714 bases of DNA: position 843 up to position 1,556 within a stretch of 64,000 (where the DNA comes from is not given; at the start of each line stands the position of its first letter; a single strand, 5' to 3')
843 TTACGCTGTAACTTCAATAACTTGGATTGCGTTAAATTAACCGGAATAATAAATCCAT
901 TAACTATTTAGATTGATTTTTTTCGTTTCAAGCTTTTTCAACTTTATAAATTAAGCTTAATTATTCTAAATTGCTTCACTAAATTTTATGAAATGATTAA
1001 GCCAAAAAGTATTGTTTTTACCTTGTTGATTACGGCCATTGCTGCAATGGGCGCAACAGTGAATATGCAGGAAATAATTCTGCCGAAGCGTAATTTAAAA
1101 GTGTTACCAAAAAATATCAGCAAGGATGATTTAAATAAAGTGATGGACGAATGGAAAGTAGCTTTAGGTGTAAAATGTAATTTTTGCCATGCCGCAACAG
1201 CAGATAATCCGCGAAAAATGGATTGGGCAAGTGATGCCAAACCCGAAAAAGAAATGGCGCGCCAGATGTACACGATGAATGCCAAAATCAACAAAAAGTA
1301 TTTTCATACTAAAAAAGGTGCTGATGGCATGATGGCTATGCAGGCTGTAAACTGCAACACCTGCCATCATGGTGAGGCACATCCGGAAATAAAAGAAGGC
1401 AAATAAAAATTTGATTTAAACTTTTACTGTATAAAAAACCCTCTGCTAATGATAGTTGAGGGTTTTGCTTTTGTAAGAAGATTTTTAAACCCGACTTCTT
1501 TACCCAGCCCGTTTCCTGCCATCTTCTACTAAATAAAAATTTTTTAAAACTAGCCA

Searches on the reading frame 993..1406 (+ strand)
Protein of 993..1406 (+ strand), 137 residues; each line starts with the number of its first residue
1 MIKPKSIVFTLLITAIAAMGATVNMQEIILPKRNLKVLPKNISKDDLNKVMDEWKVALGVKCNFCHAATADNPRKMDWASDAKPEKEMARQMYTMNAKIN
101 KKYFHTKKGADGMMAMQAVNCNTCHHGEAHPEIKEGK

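Call 5: search_protein_families(library=pfam, proteins=[window:993-1406:+], max_evalue=0.01)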
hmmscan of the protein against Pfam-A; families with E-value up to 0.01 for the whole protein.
window:993-1406:+ (137 aa): 4 families
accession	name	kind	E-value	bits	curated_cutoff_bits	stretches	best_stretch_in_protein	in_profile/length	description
PF02276.23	CytoC_RC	-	2e-09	37.7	22.4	1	33-132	54-140/310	Photosynthetic reaction centre cytochrome C subunit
PF09630.15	DUF2024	-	0.0007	19.9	27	0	98-135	34-69/81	Domain of unknown function (DUF2024)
PF22113.1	Mtrc-MtrF_II-IV_dom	-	0.0053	16.7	30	1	60-127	82-129/176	Outer membrane cytochrome MtrC/MtrF-like, domains II/IV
PF14522.11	Cytochrome_C7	-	0.0091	16.2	24.8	0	57-129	10-52/67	Cytochrome c7 and related cytochrome c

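Call 15: find_encoding_contigs(protein=window:993-1403:+, flank=6000, max_places=10)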
Protein window:993-1403:+ (137 aa): no gene with exactly this product is on record in the collection.

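Call 36: find_related_loci(query=window:993-1403:+, collection=metagenome_contigs, flank=6000)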
Query window:993-1403:+ (137 aa) in metagenome_contigs; peptide patterns used: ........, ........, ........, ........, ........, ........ (x = any residue, [..] = any of these).
94 stretches matched a pattern; 2 encode a relative of the query (tblastn E <= 1e-3); 2 distinct loci.
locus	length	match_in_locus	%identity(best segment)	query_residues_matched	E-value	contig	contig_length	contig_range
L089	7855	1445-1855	80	1-137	2e-77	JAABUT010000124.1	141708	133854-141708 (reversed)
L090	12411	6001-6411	80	1-137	8e-77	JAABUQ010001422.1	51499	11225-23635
